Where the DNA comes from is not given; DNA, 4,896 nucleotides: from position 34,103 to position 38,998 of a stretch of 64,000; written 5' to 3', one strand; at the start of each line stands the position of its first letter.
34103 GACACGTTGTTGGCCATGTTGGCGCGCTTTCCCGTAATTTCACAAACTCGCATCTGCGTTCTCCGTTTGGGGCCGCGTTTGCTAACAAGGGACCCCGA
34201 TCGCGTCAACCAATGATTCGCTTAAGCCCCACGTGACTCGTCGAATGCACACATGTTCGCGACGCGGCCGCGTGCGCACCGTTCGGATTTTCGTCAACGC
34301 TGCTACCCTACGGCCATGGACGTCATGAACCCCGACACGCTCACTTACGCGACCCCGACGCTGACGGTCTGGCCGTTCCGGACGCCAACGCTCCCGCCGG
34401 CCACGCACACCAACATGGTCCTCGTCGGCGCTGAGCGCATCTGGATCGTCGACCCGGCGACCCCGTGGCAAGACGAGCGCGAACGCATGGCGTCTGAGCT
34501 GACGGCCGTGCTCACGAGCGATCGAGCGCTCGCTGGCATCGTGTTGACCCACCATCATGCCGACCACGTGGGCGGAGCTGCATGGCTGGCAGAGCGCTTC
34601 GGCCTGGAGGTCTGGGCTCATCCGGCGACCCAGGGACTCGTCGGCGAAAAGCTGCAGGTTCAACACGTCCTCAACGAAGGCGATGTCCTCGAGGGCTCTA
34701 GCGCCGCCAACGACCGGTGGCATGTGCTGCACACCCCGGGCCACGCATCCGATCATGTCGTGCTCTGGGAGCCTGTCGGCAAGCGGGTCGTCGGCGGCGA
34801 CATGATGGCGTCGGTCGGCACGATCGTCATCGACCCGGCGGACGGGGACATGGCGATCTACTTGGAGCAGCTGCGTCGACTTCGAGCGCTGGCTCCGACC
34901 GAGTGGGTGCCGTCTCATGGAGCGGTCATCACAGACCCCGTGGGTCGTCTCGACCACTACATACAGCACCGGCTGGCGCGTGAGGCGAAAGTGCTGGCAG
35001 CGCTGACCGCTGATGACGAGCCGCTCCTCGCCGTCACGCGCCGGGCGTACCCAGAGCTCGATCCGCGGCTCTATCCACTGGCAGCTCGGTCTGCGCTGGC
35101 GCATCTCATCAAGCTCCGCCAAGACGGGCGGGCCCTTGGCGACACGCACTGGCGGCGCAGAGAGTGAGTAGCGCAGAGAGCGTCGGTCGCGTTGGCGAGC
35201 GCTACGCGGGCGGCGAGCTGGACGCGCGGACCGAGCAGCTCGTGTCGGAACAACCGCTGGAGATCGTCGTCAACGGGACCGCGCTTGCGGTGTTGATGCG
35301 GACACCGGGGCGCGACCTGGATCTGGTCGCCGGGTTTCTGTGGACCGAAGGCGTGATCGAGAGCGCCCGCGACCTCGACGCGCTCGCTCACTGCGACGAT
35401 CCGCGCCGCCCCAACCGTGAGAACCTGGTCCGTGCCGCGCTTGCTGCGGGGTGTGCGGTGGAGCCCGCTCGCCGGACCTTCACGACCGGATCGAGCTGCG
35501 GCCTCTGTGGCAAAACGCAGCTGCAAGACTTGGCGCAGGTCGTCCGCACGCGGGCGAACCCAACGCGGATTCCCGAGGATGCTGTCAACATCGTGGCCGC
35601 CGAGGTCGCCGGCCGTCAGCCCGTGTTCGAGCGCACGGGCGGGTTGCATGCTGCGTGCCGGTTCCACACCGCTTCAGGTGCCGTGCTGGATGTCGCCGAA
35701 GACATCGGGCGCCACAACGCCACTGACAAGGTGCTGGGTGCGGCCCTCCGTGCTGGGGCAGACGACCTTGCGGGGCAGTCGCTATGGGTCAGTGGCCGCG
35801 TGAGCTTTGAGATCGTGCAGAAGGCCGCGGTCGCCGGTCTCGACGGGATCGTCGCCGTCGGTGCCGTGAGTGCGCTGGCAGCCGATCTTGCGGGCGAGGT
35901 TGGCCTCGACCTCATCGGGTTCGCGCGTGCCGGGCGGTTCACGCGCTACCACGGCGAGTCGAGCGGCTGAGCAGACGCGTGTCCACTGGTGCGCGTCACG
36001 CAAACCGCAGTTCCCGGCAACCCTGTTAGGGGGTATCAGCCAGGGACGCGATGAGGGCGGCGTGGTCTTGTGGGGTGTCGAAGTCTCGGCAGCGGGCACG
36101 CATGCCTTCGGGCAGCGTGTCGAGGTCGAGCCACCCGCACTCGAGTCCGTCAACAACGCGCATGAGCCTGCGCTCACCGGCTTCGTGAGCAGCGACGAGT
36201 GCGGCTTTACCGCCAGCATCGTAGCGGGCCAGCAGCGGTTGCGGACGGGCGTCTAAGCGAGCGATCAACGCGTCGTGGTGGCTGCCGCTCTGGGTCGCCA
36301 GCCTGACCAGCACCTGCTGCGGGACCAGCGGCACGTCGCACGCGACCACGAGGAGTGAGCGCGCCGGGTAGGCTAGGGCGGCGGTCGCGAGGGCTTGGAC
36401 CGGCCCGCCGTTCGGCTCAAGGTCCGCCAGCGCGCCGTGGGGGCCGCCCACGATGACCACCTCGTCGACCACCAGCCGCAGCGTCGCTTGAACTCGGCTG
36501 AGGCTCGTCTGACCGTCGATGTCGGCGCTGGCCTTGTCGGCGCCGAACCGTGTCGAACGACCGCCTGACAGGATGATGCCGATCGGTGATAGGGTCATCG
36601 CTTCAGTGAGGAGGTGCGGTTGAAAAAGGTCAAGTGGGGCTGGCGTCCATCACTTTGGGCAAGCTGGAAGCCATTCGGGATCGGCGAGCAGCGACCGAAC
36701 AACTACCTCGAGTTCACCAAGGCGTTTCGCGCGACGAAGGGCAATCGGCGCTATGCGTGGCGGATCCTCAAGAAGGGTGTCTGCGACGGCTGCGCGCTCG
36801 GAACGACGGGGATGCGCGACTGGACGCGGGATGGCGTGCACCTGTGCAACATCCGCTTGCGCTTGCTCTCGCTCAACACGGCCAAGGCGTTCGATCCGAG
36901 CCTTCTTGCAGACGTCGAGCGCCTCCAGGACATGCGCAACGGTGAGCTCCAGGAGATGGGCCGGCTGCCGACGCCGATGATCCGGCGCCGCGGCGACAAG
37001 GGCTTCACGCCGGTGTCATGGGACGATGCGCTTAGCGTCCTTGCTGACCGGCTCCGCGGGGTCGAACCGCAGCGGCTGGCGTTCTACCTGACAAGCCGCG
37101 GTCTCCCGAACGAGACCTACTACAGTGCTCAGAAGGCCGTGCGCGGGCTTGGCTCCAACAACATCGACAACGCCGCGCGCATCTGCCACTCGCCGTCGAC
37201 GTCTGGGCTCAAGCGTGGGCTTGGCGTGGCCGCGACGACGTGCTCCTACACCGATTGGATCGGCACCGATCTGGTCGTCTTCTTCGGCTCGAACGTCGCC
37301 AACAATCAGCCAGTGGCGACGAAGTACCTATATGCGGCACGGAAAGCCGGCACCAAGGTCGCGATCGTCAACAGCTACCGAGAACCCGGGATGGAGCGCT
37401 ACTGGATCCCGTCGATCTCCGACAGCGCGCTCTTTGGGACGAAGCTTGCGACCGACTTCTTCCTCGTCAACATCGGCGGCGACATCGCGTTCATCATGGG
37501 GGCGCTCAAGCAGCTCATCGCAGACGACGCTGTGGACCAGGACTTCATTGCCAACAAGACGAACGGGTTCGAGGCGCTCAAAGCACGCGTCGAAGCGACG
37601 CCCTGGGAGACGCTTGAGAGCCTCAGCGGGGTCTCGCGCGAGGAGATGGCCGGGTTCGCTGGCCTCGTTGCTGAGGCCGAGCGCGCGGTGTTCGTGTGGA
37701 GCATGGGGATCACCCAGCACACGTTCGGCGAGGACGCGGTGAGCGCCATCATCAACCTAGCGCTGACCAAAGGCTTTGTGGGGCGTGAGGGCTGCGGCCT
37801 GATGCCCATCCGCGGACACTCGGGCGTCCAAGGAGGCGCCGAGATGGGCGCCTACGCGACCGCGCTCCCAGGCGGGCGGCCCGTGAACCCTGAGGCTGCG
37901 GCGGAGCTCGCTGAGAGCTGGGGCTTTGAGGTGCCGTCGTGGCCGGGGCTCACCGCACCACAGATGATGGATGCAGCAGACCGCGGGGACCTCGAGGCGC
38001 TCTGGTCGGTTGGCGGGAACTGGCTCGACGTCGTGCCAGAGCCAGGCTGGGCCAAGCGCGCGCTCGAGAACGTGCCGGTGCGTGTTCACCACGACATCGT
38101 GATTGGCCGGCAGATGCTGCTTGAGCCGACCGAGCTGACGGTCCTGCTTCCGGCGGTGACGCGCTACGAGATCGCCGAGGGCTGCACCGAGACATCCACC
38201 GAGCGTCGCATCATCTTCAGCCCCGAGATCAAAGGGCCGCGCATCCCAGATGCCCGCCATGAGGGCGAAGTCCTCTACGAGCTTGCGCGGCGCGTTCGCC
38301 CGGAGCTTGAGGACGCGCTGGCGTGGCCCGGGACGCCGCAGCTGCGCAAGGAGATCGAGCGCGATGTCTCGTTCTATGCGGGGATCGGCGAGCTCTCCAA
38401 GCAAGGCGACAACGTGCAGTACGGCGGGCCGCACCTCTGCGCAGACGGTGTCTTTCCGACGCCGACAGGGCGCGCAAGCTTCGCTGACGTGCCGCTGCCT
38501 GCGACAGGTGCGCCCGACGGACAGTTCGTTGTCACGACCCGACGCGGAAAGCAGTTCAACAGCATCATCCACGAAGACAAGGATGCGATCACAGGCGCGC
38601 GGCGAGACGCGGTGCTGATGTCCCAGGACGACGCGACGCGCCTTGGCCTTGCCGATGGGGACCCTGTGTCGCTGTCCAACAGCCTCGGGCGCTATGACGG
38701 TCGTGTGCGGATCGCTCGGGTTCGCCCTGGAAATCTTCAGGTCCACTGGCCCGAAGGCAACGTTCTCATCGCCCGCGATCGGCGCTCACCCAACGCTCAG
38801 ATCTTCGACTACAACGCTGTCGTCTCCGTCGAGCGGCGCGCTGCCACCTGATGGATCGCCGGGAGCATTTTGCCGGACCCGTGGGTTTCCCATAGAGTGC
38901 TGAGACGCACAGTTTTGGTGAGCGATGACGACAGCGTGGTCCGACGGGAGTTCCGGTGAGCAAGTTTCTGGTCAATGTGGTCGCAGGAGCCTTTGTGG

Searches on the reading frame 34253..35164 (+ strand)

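Call 82: search_protein_families(library=pfam, proteins=[window:34253-35164:+], max_evalue=0.00001)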
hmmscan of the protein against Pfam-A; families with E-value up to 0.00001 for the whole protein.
window:34253-35164:+ (304 aa): 3 families
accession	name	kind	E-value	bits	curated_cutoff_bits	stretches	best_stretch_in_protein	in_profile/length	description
PF00753.33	Lactamase_B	-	1.2e-23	84.6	22.7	1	52-222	5-196/196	Metallo-beta-lactamase superfamily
PF17778.7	BLACT_WH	-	8.1e-09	35.8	22.8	1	261-294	5-38/46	Beta-lactamase associated winged helix domain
PF12706.13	Lactamase_B_2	-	3.7e-06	27.1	27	1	88-141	26-81/200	Beta-lactamase superfamily domain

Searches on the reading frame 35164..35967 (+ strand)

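Call 82: search_protein_families(library=pfam, proteins=[window:35164-35967:+], max_evalue=0.00001)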
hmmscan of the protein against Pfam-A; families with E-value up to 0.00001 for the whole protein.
window:35164-35967:+ (268 aa): 1 family
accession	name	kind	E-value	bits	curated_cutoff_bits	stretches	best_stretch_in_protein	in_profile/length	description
PF02634.21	FdhD-NarQ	-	8e-60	203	27.2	1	27-265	1-233/237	FdhD/NarQ family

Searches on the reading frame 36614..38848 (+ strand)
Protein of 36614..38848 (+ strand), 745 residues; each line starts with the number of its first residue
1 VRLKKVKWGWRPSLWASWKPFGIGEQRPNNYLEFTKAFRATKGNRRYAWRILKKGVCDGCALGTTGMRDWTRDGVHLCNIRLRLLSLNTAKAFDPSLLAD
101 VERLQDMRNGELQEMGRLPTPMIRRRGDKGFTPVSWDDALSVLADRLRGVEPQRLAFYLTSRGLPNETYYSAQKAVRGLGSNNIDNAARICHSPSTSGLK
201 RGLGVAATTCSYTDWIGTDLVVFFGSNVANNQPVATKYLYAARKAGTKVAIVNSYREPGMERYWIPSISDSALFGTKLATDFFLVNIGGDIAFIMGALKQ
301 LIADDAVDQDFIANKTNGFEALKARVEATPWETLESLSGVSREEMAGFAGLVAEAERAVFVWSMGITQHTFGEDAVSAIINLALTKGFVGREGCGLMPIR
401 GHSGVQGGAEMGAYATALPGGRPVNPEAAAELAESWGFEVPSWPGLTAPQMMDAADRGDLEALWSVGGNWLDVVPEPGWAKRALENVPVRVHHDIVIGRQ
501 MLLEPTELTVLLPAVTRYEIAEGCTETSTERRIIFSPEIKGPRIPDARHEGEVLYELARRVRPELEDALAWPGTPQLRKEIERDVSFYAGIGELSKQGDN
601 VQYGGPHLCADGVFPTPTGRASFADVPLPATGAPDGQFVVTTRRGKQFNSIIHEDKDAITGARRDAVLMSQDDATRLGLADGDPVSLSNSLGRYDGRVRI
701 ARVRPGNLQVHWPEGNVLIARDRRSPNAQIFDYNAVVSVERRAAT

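Call 56: search_protein_families(library=pfam, proteins=[window:36614-38848:+], max_evalue=0.00001)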
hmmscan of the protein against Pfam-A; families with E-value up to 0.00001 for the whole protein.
window:36614-38848:+ (745 aa): 2 families
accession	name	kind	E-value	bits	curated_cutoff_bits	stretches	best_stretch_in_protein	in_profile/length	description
PF00384.28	Molybdopterin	-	2.9e-32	112.5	24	1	117-525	1-320/353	Molybdopterin oxidoreductase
PF01568.27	Molydop_binding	-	1.3e-11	45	26.8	1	640-736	4-109/110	Molydopterin dinucleotide binding domain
